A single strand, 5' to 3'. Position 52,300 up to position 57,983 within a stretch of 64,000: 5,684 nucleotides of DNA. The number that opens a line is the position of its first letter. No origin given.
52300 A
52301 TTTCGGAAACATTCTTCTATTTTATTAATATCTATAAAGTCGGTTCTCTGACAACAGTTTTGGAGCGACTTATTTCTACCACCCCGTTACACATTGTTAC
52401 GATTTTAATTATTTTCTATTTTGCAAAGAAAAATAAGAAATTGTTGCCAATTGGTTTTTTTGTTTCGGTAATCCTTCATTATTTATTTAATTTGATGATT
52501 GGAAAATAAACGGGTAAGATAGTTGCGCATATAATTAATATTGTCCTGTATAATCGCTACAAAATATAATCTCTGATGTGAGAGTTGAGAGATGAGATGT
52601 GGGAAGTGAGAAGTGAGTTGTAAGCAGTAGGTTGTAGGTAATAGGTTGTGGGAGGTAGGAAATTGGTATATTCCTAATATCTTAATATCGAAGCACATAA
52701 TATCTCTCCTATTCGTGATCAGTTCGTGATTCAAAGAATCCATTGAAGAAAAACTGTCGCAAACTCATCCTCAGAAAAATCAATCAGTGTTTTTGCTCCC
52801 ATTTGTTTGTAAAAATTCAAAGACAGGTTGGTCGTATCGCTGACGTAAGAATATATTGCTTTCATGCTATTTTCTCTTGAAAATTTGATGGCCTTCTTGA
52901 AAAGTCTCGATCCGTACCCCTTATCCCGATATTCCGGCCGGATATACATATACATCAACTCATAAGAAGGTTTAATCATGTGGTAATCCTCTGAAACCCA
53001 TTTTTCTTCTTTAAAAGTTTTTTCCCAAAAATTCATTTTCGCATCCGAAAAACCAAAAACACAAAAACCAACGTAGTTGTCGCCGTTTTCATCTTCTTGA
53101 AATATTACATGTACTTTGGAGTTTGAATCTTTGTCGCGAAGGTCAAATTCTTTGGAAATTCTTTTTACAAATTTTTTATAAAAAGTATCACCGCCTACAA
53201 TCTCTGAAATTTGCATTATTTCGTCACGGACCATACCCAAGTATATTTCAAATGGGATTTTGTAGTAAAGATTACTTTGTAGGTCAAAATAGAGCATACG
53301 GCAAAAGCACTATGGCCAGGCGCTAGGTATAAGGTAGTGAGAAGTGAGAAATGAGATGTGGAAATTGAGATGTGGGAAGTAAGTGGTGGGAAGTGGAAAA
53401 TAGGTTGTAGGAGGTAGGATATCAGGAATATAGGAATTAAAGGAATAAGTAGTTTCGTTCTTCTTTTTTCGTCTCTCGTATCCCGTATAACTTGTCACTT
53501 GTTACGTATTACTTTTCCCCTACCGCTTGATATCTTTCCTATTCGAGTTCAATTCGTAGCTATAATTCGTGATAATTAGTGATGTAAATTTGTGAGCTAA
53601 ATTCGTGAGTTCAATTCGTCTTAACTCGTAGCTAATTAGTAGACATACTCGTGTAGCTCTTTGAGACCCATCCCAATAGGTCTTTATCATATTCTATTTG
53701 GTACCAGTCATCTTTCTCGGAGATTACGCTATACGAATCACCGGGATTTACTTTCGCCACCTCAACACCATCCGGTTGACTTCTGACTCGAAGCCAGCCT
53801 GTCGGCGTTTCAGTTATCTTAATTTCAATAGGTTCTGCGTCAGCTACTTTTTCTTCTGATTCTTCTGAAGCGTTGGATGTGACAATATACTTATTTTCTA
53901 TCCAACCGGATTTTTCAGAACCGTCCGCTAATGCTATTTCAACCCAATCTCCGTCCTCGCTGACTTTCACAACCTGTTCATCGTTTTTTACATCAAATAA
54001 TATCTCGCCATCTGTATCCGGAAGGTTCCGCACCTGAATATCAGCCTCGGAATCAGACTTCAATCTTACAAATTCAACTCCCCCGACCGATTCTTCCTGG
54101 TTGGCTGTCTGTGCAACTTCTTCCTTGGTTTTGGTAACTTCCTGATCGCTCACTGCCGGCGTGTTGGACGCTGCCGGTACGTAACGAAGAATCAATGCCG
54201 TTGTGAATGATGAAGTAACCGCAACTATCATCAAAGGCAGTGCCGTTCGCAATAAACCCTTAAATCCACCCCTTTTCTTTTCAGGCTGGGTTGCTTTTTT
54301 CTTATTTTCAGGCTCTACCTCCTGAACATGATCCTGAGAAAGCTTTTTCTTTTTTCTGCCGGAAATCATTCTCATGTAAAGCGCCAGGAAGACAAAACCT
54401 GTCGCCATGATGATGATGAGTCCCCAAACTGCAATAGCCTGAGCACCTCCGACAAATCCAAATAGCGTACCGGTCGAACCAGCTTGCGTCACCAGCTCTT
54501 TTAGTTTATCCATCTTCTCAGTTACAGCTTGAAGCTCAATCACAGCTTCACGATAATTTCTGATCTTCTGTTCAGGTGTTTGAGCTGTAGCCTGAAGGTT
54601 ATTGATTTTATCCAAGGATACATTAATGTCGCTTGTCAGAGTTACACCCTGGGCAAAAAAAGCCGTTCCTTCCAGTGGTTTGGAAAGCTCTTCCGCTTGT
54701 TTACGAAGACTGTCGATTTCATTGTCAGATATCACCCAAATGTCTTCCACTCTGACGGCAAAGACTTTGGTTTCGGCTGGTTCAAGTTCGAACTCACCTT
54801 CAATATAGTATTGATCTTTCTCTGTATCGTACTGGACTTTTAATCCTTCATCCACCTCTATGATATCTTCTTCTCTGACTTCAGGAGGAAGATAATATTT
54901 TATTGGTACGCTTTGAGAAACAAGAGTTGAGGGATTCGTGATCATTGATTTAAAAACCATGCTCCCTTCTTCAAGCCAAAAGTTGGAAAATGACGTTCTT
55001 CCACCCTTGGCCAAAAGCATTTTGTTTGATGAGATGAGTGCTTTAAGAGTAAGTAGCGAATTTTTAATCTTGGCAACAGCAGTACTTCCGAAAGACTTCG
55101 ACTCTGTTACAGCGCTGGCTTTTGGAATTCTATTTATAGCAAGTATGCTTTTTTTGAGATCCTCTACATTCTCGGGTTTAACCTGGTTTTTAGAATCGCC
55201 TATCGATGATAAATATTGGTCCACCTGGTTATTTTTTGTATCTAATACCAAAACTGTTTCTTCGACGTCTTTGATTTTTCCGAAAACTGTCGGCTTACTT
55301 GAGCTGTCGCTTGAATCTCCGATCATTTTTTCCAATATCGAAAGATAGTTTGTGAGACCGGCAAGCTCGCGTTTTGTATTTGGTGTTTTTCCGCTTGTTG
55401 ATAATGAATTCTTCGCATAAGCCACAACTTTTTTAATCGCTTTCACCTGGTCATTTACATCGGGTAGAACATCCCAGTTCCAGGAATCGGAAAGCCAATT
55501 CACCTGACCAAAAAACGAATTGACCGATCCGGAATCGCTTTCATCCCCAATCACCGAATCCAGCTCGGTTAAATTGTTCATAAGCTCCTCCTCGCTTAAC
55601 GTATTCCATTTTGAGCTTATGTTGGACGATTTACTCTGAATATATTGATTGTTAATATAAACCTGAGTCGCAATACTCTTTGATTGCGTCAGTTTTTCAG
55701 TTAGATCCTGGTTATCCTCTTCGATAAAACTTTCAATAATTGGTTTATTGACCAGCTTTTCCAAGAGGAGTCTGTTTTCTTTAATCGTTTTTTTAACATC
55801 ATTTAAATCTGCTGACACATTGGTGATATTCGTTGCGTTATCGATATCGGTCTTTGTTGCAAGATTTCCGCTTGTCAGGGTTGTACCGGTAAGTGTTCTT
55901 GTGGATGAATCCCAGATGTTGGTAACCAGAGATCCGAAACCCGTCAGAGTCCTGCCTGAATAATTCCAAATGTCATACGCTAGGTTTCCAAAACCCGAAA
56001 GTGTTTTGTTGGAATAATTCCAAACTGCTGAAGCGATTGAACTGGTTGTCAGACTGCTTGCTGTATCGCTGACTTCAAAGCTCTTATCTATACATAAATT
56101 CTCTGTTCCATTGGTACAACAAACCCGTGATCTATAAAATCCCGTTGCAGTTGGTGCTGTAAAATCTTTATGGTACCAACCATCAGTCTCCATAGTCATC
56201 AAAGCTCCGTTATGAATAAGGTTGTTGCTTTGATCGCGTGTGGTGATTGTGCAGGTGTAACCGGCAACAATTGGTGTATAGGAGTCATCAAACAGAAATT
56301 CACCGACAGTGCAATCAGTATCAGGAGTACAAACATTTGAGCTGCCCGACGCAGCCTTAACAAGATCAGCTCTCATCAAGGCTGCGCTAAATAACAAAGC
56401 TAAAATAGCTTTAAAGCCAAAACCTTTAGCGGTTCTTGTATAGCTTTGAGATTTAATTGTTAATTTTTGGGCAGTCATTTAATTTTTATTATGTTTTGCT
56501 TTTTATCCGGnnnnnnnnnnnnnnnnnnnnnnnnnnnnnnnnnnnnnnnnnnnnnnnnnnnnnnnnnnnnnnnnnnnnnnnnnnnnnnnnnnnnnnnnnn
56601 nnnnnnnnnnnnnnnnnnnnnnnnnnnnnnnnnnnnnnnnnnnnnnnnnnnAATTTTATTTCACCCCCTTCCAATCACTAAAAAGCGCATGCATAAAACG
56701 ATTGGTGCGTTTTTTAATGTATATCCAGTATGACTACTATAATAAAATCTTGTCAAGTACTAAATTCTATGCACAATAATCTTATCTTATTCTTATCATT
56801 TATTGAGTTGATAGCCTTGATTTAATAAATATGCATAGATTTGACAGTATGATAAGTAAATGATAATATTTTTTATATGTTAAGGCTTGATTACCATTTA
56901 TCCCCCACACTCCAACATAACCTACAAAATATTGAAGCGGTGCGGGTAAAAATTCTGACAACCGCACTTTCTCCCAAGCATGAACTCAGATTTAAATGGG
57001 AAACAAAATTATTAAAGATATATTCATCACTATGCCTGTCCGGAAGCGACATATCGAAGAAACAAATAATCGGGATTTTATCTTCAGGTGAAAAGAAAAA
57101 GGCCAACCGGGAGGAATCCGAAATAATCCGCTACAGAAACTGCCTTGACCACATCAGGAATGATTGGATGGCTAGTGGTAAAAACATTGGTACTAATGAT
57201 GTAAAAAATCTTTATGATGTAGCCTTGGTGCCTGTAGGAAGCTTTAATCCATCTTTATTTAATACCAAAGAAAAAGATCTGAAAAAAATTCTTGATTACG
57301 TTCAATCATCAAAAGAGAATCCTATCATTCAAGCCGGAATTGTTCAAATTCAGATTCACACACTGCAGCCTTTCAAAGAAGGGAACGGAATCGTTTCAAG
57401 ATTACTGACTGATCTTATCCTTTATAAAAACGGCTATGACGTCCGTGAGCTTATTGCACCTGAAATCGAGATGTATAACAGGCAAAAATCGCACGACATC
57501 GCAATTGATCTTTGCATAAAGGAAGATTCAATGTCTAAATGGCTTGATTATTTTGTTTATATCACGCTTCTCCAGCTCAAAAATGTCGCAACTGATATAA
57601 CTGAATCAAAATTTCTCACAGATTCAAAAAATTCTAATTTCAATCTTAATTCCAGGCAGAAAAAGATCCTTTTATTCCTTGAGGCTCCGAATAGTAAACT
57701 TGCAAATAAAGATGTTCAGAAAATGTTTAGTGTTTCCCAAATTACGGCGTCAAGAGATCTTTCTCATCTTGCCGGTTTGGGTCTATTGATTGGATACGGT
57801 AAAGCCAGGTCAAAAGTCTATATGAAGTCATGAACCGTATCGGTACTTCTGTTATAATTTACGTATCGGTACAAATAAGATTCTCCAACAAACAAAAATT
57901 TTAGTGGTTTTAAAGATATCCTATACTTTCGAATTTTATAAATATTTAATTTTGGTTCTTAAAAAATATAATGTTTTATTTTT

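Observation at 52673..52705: Conserved 33-nt motif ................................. placed immediately 3' of stop codons, in gene orientation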

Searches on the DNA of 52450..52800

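Call 82: search_rna_families(source=window, start=52450, end=52800, threshold=evalue, max_evalue=1)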
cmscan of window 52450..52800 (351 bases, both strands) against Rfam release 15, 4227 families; matches with E-value up to 1: 2.
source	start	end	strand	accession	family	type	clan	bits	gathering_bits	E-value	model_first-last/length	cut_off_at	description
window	52450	52531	+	RF01493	rli37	Gene; sRNA;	-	15.1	90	0.93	165-247/247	5'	Listeria sRNA rli37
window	52701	52754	-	RF00002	5_8S_rRNA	Gene; rRNA;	CL00112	11.4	42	0.91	1-154/154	no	5.8S ribosomal RNA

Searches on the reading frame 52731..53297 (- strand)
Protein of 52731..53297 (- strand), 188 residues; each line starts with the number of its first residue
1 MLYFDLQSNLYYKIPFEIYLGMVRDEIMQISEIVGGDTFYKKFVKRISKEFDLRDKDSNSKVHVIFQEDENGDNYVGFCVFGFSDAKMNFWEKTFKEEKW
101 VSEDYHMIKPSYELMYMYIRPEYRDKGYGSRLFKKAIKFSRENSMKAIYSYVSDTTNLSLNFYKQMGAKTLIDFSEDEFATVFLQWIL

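Call 16: search_protein_families(library=pfam, proteins=[window:52731-53297:-])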
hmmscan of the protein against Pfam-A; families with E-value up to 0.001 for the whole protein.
window:52731-53297:- (188 aa): 4 families
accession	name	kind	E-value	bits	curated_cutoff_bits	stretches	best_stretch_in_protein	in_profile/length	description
PF00583.31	Acetyltransf_1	-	6.7e-12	46.2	20.7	1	55-167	28-115/116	Acetyltransferase (GNAT) family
PF13508.13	Acetyltransf_7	-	6.2e-09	36.6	27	1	70-167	11-81/84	Acetyltransferase (GNAT) domain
PF13673.13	Acetyltransf_10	-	5.4e-05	23.6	23.6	1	114-169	54-108/128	Acetyltransferase (GNAT) domain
PF14542.12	Acetyltransf_CG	-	0.00037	21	30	1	111-148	24-61/80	GCN5-related N-acetyl-transferase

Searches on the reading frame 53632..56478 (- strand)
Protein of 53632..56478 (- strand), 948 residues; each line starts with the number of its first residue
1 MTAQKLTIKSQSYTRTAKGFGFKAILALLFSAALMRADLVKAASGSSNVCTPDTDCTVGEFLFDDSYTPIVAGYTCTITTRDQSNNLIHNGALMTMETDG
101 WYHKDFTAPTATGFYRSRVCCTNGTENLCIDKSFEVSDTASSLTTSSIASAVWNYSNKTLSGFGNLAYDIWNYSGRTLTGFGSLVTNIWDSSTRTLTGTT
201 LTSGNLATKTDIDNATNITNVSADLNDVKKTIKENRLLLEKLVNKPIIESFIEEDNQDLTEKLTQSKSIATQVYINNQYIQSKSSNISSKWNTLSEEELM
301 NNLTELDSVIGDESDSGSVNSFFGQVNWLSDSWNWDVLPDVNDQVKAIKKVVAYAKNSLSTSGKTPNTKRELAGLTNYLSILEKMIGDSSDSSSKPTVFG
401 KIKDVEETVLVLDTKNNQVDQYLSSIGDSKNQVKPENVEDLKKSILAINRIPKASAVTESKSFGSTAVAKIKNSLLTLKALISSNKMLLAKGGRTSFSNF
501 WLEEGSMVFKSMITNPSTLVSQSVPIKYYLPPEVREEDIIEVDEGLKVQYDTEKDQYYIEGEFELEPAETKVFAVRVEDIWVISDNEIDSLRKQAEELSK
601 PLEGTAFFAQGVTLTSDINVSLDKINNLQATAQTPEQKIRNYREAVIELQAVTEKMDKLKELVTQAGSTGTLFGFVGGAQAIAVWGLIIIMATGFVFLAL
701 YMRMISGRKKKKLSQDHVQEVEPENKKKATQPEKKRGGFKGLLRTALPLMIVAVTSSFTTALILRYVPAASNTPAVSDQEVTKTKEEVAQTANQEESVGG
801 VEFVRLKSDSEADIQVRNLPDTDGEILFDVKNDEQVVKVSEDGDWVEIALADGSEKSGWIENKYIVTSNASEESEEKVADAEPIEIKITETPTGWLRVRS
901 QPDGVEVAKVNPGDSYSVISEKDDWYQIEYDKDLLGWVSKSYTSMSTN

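Call 16: search_protein_families(library=pfam, proteins=[window:53632-56478:-])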
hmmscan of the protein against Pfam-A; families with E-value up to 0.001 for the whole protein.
window:53632-56478:- (948 aa): 2 families
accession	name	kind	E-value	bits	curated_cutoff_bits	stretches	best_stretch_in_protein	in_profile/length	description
PF08239.17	SH3_3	-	6.8e-17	61.8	27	2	896-943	3-53/54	Bacterial SH3 domain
PF06347.19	SH3_4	-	1.6e-06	28.2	24.1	0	903-942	14-53/56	Bacterial SH3 domain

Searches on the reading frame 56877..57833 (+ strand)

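Call 47: search_protein_families(library=pfam, proteins=[window:56877-57833:+], max_evalue=0.0001)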
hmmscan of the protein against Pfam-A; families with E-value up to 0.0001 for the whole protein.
window:56877-57833:+ (318 aa): 1 family
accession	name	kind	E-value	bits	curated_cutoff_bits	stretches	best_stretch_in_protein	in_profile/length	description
PF02661.23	Fic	-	7.6e-07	30.3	24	1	130-182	41-93/93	Fic/DOC family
